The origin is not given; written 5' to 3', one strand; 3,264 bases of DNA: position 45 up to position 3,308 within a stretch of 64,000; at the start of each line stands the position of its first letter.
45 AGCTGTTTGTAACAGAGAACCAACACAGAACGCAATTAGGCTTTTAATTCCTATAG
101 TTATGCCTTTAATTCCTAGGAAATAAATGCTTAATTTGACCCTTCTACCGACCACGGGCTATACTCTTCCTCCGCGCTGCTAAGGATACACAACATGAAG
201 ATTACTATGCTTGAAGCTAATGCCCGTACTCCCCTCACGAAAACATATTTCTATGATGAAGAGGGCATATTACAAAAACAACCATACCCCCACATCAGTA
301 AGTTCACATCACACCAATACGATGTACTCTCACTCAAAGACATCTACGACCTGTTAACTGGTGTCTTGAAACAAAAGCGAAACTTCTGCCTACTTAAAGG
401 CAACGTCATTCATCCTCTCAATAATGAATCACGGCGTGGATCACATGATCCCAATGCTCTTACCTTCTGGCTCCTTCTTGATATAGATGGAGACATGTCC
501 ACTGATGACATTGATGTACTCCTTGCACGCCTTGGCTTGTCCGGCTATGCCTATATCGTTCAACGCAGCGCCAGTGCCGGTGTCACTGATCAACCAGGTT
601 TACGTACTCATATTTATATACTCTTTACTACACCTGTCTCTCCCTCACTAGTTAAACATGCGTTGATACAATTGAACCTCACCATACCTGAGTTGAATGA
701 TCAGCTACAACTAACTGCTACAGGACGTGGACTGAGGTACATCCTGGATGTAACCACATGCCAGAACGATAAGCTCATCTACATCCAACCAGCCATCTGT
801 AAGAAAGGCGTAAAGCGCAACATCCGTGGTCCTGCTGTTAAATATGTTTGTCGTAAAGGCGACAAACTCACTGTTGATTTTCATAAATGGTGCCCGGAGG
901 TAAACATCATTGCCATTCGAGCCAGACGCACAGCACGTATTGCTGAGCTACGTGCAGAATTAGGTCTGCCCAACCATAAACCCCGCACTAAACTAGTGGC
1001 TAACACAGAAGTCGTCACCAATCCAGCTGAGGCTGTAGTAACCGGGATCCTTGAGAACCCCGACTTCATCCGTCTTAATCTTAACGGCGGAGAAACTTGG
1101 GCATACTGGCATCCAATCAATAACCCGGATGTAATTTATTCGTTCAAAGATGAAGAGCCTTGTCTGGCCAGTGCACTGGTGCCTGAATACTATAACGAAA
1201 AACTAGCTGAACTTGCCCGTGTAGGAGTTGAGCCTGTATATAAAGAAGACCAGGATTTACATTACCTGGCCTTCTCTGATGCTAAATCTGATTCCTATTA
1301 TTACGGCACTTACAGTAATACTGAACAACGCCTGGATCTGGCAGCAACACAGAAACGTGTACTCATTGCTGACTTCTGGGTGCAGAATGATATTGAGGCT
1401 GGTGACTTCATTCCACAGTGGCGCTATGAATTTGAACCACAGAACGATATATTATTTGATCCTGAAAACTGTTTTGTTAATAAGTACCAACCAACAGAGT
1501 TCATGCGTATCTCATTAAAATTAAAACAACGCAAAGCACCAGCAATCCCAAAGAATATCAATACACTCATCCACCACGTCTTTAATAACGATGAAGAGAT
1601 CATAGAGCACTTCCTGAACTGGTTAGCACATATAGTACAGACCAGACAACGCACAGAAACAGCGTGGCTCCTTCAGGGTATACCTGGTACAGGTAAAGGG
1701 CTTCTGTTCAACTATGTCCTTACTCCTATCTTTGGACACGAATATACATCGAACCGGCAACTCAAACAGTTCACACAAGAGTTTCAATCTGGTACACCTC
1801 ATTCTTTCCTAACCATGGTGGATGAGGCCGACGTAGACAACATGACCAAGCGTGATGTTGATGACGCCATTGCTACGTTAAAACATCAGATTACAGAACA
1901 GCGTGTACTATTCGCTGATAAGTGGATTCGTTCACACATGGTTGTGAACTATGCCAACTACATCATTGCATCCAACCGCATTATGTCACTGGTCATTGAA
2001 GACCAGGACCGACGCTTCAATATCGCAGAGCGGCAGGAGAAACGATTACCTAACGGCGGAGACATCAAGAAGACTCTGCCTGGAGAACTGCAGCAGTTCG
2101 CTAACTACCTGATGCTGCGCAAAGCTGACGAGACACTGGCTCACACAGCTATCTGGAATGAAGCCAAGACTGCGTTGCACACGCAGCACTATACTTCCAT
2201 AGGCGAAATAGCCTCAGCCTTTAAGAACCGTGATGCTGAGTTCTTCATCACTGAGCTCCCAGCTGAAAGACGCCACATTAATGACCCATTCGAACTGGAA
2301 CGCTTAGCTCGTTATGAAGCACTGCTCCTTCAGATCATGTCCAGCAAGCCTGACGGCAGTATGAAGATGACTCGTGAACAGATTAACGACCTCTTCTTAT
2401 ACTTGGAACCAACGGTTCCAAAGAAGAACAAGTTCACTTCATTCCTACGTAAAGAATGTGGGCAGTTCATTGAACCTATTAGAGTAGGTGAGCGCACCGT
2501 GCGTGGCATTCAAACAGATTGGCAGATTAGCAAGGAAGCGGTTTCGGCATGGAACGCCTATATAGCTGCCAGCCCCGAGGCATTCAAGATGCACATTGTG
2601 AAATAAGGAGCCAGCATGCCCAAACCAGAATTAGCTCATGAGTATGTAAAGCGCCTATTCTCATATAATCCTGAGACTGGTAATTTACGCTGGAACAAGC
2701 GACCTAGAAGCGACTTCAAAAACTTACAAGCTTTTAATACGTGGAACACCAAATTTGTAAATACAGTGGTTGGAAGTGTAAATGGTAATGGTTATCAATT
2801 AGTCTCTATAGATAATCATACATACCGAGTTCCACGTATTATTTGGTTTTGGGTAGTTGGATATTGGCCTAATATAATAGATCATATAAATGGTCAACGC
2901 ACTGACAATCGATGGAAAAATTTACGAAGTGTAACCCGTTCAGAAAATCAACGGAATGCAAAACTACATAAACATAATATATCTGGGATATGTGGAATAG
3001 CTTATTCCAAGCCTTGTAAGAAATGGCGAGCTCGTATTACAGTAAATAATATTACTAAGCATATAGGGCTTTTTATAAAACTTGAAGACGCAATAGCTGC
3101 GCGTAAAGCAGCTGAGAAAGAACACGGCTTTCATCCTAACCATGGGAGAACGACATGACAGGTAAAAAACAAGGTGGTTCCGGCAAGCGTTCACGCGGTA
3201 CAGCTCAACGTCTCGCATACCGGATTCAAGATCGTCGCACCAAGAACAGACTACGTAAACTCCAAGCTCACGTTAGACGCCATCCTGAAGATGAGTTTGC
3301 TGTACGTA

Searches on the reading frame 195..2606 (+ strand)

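Call 20: search_protein_families(library=phrogs, proteins=[window:195-2606:+], max_evalue=0.001)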
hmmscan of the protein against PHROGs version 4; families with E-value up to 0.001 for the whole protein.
window:195-2606:+ (803 aa): 4 families
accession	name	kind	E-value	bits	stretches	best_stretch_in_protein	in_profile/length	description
phrog_24712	-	unknown function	4.6e-163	545.1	1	1-785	1-767/801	-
phrog_1156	-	DNA, RNA and nucleotide metabolism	1.2e-16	61.5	1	416-608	487-678/855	DNA primase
phrog_1829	-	DNA, RNA and nucleotide metabolism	2.6e-14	53.3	1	455-639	471-654/772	DNA primase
phrog_4762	-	unknown function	5.8e-10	38.8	1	448-612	465-625/822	-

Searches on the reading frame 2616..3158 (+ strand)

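Call 69: search_protein_families(library=phrogs, proteins=[window:2616-3158:+], max_evalue=0.01)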
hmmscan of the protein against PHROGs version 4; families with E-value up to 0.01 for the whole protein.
window:2616-3158:+ (180 aa): 17 families
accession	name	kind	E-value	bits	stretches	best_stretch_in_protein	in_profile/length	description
phrog_99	-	DNA, RNA and nucleotide metabolism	3.1e-64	219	1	2-179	105-269/383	HNH endonuclease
phrog_4578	-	DNA, RNA and nucleotide metabolism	3.1e-28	99.3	1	86-179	30-123/130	HNH endonuclease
phrog_374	-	DNA, RNA and nucleotide metabolism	1.3e-12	48.4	1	87-170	325-406/617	HNH endonuclease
phrog_13470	-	DNA, RNA and nucleotide metabolism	3.6e-12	47.7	1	62-169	66-141/152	HNH endonuclease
phrog_3593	-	DNA, RNA and nucleotide metabolism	7.9e-12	46.3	1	53-169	76-195/210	HNH endonuclease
phrog_959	-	DNA, RNA and nucleotide metabolism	1.1e-09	39.2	1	54-131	38-113/138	HNH endonuclease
phrog_59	-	DNA, RNA and nucleotide metabolism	1.3e-09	38.9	1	44-135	162-246/423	HNH endonuclease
phrog_1492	-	DNA, RNA and nucleotide metabolism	2e-06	28.2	1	57-123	95-167/414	HNH endonuclease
phrog_24751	-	DNA, RNA and nucleotide metabolism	2.9e-06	28.4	1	132-167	18-53/65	HNH endonuclease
phrog_953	-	DNA, RNA and nucleotide metabolism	3.1e-06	27.8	1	107-170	297-361/420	HNH endonuclease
phrog_826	-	DNA, RNA and nucleotide metabolism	3.5e-06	27.8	1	53-116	90-159/281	HNH endonuclease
phrog_36769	-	unknown function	4.2e-06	27.3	1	85-159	256-336/367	-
phrog_30377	-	DNA, RNA and nucleotide metabolism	6.1e-06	27.3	1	64-118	4-58/82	HNH endonuclease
phrog_35306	-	unknown function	0.00025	22.3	1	119-166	25-72/90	-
phrog_10730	-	DNA, RNA and nucleotide metabolism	0.00036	21.3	1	87-120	113-146/234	HNH endonuclease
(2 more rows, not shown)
